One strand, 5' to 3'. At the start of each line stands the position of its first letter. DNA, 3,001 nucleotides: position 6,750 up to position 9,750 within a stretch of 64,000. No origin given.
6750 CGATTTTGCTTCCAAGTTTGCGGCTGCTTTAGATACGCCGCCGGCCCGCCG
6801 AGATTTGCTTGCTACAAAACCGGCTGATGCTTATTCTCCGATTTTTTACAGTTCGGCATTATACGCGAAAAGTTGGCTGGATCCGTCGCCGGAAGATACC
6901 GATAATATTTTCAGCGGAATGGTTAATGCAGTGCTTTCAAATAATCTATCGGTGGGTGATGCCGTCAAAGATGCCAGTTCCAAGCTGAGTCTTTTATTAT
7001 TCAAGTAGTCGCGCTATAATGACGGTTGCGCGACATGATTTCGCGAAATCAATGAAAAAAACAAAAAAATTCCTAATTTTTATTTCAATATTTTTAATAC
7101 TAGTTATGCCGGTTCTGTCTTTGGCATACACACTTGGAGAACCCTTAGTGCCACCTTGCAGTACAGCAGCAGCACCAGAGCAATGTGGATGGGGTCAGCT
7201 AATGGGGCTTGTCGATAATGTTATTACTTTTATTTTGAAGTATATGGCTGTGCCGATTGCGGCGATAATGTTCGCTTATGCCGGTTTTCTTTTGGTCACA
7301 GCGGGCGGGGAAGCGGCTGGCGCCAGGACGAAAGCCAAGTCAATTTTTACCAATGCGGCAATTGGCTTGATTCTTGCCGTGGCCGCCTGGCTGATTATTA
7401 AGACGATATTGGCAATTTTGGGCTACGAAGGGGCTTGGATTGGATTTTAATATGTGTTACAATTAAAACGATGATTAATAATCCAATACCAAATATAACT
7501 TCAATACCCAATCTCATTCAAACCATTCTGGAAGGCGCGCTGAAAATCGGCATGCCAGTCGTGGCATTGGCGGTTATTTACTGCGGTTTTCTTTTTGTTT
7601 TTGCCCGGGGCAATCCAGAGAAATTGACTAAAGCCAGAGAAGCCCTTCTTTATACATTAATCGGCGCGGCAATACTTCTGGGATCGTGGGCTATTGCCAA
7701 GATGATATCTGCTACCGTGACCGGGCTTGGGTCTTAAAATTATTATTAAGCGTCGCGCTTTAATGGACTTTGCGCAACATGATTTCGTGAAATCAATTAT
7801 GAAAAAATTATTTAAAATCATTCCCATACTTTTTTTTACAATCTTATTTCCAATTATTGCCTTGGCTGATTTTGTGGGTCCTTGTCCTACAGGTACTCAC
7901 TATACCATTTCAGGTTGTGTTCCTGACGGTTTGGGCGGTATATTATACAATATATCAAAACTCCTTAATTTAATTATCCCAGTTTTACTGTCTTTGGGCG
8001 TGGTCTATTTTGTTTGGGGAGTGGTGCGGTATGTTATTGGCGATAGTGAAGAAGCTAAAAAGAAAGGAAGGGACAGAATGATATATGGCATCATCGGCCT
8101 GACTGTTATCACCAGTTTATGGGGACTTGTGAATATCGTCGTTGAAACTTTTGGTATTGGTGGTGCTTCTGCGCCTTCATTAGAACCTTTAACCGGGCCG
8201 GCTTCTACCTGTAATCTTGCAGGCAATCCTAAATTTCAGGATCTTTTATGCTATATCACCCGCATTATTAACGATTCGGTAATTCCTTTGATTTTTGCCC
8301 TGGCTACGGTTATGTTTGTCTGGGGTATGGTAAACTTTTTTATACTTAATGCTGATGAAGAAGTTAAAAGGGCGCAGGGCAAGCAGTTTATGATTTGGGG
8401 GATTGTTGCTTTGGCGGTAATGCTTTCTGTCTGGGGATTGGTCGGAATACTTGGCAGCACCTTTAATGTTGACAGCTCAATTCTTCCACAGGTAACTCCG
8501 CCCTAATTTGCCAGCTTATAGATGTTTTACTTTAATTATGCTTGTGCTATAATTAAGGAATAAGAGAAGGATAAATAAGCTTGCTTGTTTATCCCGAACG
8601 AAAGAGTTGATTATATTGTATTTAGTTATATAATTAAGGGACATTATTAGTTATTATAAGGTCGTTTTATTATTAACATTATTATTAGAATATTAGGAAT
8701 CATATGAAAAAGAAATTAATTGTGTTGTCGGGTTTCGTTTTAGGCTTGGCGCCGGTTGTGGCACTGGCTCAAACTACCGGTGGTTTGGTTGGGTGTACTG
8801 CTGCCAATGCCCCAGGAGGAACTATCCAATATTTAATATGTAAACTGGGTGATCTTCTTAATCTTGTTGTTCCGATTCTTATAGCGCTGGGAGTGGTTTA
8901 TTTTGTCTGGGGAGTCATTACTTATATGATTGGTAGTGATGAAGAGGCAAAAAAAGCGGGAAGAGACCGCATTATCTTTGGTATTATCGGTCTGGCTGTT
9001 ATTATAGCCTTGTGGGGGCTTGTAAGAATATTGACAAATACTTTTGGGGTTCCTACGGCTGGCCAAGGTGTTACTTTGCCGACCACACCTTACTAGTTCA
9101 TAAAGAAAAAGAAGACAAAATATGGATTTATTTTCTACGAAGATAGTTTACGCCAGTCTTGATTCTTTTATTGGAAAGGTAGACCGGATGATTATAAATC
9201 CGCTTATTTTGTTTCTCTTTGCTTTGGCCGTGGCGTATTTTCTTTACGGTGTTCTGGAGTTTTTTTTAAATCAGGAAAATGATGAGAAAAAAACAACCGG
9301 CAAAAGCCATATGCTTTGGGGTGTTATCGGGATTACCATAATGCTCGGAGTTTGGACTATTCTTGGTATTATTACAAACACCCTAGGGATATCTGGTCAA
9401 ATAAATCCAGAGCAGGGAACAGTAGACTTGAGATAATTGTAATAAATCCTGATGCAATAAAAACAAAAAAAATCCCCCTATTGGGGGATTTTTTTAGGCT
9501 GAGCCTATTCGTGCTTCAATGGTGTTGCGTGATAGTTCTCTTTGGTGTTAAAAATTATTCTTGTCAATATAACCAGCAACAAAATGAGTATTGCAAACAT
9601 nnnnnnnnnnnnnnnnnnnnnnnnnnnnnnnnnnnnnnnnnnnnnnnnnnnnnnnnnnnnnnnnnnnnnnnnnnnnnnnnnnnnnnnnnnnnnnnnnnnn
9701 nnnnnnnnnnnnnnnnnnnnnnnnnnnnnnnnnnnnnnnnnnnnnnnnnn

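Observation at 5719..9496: Tandem cluster of five T4SS-pilin-like genes, one encoding a fused double pilin, downstream of a solute-binding protein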

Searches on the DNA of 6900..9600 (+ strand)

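Call 34: build_rna_model(alignment_id=A2, structure=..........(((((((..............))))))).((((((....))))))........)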
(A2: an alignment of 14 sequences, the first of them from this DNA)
Model R1 built from alignment A2 (14 sequences, 63 columns); structure: as given.
model positions 59; base pairs 13; branch points 1; effective number of sequences 3.84; information 0.945 bits per position. Calibrated on 0.2 Mb of random sequence (short: E-values are rough).
structure used (alignment columns):
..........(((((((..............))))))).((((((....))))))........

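Call 35: search_with_rna_model(model_id=R1, sources=[window, L005, L006, L007, L008, L009, L010, L011, L012, L013, L014, L015, L016, L017, L018, L019, L020, L021, L022, L023, L024, L025, L026, L027, L028, L029, L030, L031, L032, L033, L034, L035, L036, L037, L038, L039, L040, L041, L042, L043, L044, L045, L046, L047, L048, L049, L050, L051, L052, L053, L054, L055, L056, L057, L058, L059, L060, L061, L062, L063, L064, L065, L066, L067, L068, L069, L070, L071, L072, L073, L074, L075, L076, L077, L078, L079, L080, L081, L082, L083, L084, L085], max_evalue=1, make_alignment=true)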
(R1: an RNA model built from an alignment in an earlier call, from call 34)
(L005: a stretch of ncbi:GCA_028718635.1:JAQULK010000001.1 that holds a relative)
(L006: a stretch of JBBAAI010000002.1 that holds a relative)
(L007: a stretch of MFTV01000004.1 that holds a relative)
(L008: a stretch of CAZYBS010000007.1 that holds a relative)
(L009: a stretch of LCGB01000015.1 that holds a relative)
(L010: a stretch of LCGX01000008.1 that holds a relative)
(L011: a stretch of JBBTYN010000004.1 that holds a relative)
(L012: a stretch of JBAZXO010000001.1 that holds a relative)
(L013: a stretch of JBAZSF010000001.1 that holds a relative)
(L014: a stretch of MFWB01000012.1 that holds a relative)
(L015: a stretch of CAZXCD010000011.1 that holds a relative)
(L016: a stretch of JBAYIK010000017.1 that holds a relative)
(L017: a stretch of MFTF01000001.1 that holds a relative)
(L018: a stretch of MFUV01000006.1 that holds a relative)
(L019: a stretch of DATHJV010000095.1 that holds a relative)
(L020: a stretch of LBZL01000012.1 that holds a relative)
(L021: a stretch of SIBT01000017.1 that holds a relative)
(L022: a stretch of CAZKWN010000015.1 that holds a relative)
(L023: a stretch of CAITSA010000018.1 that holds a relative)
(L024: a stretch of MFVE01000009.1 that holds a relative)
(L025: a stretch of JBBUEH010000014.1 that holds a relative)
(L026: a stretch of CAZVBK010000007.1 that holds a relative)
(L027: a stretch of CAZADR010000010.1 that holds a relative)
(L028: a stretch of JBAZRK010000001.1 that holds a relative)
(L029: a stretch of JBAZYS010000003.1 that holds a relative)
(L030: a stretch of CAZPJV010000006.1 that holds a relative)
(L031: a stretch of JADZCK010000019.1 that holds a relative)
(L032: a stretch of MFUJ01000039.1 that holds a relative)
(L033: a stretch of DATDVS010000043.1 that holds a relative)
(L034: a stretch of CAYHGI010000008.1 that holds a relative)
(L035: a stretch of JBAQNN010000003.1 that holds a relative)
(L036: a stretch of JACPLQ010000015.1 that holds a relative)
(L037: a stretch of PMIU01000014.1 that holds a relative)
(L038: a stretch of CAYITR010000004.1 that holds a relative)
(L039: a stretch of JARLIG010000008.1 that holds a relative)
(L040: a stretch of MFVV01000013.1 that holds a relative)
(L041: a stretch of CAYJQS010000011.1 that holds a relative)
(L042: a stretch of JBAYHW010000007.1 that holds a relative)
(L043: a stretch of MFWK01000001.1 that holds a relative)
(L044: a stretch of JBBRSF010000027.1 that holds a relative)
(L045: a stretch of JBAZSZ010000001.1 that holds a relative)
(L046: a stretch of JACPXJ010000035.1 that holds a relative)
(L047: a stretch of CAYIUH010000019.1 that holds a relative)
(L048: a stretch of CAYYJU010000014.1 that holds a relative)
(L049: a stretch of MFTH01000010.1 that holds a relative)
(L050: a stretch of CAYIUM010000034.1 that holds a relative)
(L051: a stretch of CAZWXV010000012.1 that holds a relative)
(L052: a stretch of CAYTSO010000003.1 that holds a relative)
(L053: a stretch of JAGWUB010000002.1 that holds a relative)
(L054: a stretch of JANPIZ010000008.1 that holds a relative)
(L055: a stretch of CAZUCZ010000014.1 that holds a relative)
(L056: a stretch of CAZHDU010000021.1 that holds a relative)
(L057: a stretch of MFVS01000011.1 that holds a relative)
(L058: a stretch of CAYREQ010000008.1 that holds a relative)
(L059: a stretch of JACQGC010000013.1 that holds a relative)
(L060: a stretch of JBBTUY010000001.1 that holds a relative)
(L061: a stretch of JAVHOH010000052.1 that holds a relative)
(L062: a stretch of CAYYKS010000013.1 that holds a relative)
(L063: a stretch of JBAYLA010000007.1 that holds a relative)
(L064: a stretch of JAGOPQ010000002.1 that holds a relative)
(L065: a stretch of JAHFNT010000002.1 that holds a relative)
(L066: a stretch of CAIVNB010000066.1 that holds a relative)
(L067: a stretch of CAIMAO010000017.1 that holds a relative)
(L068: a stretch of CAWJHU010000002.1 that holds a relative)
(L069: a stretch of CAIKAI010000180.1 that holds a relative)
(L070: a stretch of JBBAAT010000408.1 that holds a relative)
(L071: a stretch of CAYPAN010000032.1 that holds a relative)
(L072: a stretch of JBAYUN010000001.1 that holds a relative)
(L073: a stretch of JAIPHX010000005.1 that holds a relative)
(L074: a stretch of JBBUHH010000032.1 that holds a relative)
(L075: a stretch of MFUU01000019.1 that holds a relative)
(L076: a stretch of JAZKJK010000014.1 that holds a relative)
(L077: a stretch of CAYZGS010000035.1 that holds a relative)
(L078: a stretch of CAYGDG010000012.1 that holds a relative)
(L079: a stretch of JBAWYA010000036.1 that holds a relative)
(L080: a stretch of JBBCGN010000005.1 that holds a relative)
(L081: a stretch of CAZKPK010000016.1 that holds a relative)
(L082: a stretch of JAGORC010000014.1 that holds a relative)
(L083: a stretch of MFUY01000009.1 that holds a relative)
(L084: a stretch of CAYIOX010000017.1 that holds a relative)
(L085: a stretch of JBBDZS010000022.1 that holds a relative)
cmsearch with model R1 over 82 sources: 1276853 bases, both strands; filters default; matches with E-value up to 1: 22.
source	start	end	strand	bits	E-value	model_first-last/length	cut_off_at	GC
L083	2512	2570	+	81.7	1.8e-14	1-59/59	no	0.41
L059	11110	11168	+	80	4.1e-14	1-59/59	no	0.46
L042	9078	9136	+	77.5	1.4e-13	1-59/59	no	0.46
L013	10719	10778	+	77.5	1.5e-13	1-59/59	no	0.37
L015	9137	9196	+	77.2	1.7e-13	1-59/59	no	0.43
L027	9005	9063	+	76.6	2.2e-13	1-59/59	no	0.47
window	7001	7059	+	76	3e-13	1-59/59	no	0.42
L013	9007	9066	+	75.1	4.7e-13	1-59/59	no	0.4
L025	10269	10328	+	75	5e-13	1-59/59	no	0.4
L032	10770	10829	+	74.6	5.9e-13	1-59/59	no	0.38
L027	4379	4437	+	73.2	1.2e-12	1-59/59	no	0.36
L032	9952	10007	+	71.1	3.4e-12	1-59/59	no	0.45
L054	7556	7614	+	69.3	8.6e-12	1-59/59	no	0.42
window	7745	7803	+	65.6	5.4e-11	1-59/59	no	0.37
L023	3648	3707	+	59.6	1.1e-09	1-59/59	no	0.37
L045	4531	4590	+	51.6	5.6e-08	1-59/59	no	0.38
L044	806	891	+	42.9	4.3e-06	1-59/59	no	0.45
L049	9070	9124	+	39.8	2e-05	1-59/59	no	0.27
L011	7585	7684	+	39.1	2.9e-05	1-59/59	no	0.5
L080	1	46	-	26.3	0.017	1-50/59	3'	0.57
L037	1195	1228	+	25.3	0.028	1-59/59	no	0.32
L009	9961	9996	+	21.5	0.18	1-59/59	no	0.14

Alignment A3: 22 matches aligned to the model, 146 columns, each read 5' to 3' on its own strand. Consensus structure (alignment columns), stored with it:
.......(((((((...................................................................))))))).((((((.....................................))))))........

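Call 40: search_rna_families(source=window, start=6900, end=9600, threshold=evalue, max_evalue=10)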
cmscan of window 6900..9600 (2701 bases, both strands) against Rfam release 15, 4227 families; matches with E-value up to 10: 15.
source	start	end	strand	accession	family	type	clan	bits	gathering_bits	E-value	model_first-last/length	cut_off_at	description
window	9463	9521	-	RF01859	Phe_leader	Cis-reg; leader;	-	28.7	55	0.049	1-125/125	no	Phenylalanine leader peptide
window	9399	9524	-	RF01770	rimP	Cis-reg; leader;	-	27.9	47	0.094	1-102/102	no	Gammaprotebacteria rimP leader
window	9451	9497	+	RF01859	Phe_leader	Cis-reg; leader;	-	24.4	55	0.44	1-125/125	no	Phenylalanine leader peptide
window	9450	9496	-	RF00238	ctRNA_pND324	Gene; antisense;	-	24.1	45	1.7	1-86/86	no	ctRNA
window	9464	9588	-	RF00106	RNAI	Gene; antisense;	-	22.8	47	0.27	1-102/102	no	RNAI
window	9394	9494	+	RF02747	FtrA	Gene; sRNA;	-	21.3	134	6.1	1-111/111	no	Francisella sRNA A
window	9428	9500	+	RF02075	STnc230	Gene; sRNA;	-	21.1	50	6.9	1-83/83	no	Enterobacterial sRNA STnc230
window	9443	9499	+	RF02054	STnc420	Gene; sRNA;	-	20.8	70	0.9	1-58/58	no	Salmonella enterica sRNA STnc420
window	9437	9497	+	RF00506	Thr_leader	Cis-reg; leader;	-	20.2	55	1.2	1-118/118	no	Threonine operon leader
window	9457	9494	+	RF01376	CRISPR-DR63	Gene; CRISPR;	CL00015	20.2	37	7.4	1-37/37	no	CRISPR RNA direct repeat element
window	9117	9191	+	RF01163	snoR64a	Gene; snRNA; snoRNA; CD-box;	-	18.1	45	9.8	1-77/77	no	Small nucleolar RNA snoR64a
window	9453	9488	+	RF03050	RAGATH-25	Gene; sRNA;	-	17.9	49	0.39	1-50/50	no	RAGATH-25 RNA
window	9462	9600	-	RF02763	IsrM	Gene; sRNA;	-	11.6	376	3.2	161-329/329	5'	IsrM sRNA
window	9433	9492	+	RF01675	CrcZ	Gene; sRNA;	-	10.2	95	9.3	1-398/398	no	Pseudomonas sRNA CrcZ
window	7924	7976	+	RF02671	Ysr35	Gene; sRNA;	-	10.1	428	9.3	1-339/339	no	Yersinia sRNA 35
